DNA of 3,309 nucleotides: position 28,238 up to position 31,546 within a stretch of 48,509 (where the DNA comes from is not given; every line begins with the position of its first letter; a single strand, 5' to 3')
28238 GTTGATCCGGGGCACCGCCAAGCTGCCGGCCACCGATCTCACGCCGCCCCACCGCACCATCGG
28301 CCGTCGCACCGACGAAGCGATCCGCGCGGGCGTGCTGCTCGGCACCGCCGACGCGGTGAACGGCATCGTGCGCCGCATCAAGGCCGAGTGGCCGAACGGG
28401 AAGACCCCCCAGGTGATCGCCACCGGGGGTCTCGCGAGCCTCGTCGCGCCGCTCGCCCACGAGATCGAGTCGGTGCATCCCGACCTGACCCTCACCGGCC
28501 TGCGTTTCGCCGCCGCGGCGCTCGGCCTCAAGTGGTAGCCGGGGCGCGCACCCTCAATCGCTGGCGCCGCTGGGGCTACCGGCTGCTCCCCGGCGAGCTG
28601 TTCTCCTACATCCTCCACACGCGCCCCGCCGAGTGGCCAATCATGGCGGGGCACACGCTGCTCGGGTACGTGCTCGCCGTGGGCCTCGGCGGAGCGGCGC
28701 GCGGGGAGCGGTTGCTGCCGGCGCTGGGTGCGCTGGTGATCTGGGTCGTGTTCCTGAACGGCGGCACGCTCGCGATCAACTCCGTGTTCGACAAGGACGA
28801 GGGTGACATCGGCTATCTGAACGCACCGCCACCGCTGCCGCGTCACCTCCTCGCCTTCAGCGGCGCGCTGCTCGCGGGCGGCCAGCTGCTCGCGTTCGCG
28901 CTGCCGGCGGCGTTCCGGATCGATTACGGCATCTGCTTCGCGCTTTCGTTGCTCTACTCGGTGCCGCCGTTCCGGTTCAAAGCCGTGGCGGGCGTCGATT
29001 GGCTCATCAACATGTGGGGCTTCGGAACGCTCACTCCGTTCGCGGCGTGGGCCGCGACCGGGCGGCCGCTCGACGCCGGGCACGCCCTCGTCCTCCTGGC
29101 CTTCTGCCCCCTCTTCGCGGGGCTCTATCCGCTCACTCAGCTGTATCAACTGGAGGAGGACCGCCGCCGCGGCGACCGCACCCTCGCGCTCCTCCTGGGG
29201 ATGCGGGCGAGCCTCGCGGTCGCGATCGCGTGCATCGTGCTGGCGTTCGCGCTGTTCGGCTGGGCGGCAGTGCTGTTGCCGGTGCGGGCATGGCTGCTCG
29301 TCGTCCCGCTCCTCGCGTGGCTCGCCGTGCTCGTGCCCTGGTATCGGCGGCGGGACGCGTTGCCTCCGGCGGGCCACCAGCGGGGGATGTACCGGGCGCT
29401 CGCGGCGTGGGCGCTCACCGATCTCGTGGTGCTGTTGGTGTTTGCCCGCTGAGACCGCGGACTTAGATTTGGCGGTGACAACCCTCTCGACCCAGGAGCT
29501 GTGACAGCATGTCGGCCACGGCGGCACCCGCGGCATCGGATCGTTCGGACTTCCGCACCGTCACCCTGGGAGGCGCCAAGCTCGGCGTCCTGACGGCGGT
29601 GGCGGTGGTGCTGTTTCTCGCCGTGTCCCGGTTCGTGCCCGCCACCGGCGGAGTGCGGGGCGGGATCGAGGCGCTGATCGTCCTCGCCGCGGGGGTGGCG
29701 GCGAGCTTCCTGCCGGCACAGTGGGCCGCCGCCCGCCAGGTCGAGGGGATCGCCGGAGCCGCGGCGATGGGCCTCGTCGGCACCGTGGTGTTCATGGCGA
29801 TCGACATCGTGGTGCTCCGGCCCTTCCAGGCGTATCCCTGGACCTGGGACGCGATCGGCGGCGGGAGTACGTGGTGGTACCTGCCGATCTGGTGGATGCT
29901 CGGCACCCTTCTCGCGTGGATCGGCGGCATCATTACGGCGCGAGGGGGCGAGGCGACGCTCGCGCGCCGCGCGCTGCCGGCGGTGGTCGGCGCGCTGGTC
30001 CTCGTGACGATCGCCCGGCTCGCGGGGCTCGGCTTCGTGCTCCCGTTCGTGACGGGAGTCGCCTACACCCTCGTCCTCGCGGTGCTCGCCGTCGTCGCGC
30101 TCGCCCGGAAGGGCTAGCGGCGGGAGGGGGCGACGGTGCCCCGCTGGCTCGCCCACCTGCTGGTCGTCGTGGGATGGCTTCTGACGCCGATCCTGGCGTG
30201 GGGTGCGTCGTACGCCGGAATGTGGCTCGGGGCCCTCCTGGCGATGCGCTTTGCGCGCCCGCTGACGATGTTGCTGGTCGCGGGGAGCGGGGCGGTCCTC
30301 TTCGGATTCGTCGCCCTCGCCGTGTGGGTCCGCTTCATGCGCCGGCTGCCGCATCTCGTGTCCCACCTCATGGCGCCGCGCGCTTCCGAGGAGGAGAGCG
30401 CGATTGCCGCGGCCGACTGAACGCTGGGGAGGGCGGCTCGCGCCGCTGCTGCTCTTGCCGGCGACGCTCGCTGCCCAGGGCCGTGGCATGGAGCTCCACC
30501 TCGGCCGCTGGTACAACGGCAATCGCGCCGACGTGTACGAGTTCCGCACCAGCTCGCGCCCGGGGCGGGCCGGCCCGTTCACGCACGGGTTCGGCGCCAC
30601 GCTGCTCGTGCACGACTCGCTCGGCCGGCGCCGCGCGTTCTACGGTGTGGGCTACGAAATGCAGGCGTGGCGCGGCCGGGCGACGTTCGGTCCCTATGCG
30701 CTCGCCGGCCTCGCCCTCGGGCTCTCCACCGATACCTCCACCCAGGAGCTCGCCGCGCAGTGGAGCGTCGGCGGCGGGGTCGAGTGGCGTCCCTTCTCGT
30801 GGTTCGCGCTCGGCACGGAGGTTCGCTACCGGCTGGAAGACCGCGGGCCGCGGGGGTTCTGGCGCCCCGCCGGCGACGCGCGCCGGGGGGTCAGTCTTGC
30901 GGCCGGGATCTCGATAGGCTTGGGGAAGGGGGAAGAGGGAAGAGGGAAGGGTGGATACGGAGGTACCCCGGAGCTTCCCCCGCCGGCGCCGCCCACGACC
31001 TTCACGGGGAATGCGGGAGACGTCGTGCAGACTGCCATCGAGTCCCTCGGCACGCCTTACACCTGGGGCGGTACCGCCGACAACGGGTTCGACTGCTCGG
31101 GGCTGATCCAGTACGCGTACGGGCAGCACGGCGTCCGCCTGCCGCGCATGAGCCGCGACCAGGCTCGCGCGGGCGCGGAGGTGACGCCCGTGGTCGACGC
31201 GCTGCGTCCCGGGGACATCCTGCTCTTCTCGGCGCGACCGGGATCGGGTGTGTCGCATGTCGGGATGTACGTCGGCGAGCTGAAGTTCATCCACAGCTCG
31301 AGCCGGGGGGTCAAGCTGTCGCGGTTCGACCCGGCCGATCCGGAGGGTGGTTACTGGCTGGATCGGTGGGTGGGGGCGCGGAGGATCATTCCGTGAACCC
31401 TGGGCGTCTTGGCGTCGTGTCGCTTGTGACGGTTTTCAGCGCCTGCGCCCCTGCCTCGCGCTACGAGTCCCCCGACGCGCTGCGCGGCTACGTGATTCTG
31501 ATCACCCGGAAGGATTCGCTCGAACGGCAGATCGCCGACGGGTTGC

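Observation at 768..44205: Recurrent paired inverted arrays of short G-rich tandem repeats, each pair with its own unit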

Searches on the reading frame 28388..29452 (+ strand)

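Call 16: search_protein_families(library=pfam, proteins=[window:28388-29452:+])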
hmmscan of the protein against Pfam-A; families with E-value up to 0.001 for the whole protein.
window:28388-29452:+ (354 aa): 1 family
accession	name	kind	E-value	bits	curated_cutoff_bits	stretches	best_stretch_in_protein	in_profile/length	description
PF01040.23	UbiA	-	1.6e-17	64.1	34.2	1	97-324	6-237/250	UbiA prenyltransferase family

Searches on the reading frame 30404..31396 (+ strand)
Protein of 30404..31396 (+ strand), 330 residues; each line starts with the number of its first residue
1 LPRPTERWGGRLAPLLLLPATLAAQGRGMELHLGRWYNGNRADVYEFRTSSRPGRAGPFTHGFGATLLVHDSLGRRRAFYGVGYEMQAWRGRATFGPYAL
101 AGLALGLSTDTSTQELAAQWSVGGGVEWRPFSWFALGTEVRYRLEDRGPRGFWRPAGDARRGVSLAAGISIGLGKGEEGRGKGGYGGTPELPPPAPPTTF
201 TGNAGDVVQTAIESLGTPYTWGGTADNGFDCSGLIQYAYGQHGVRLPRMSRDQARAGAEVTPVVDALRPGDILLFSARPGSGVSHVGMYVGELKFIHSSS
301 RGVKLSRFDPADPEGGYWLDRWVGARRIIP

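Call 16: search_protein_families(library=pfam, proteins=[window:30404-31396:+])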
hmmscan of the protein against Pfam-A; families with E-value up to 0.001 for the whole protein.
window:30404-31396:+ (330 aa): 1 family
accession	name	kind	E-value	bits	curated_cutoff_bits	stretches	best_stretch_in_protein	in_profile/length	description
PF00877.26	NLPC_P60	-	1.4e-27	96.1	23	1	216-327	1-105/105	NlpC/P60 family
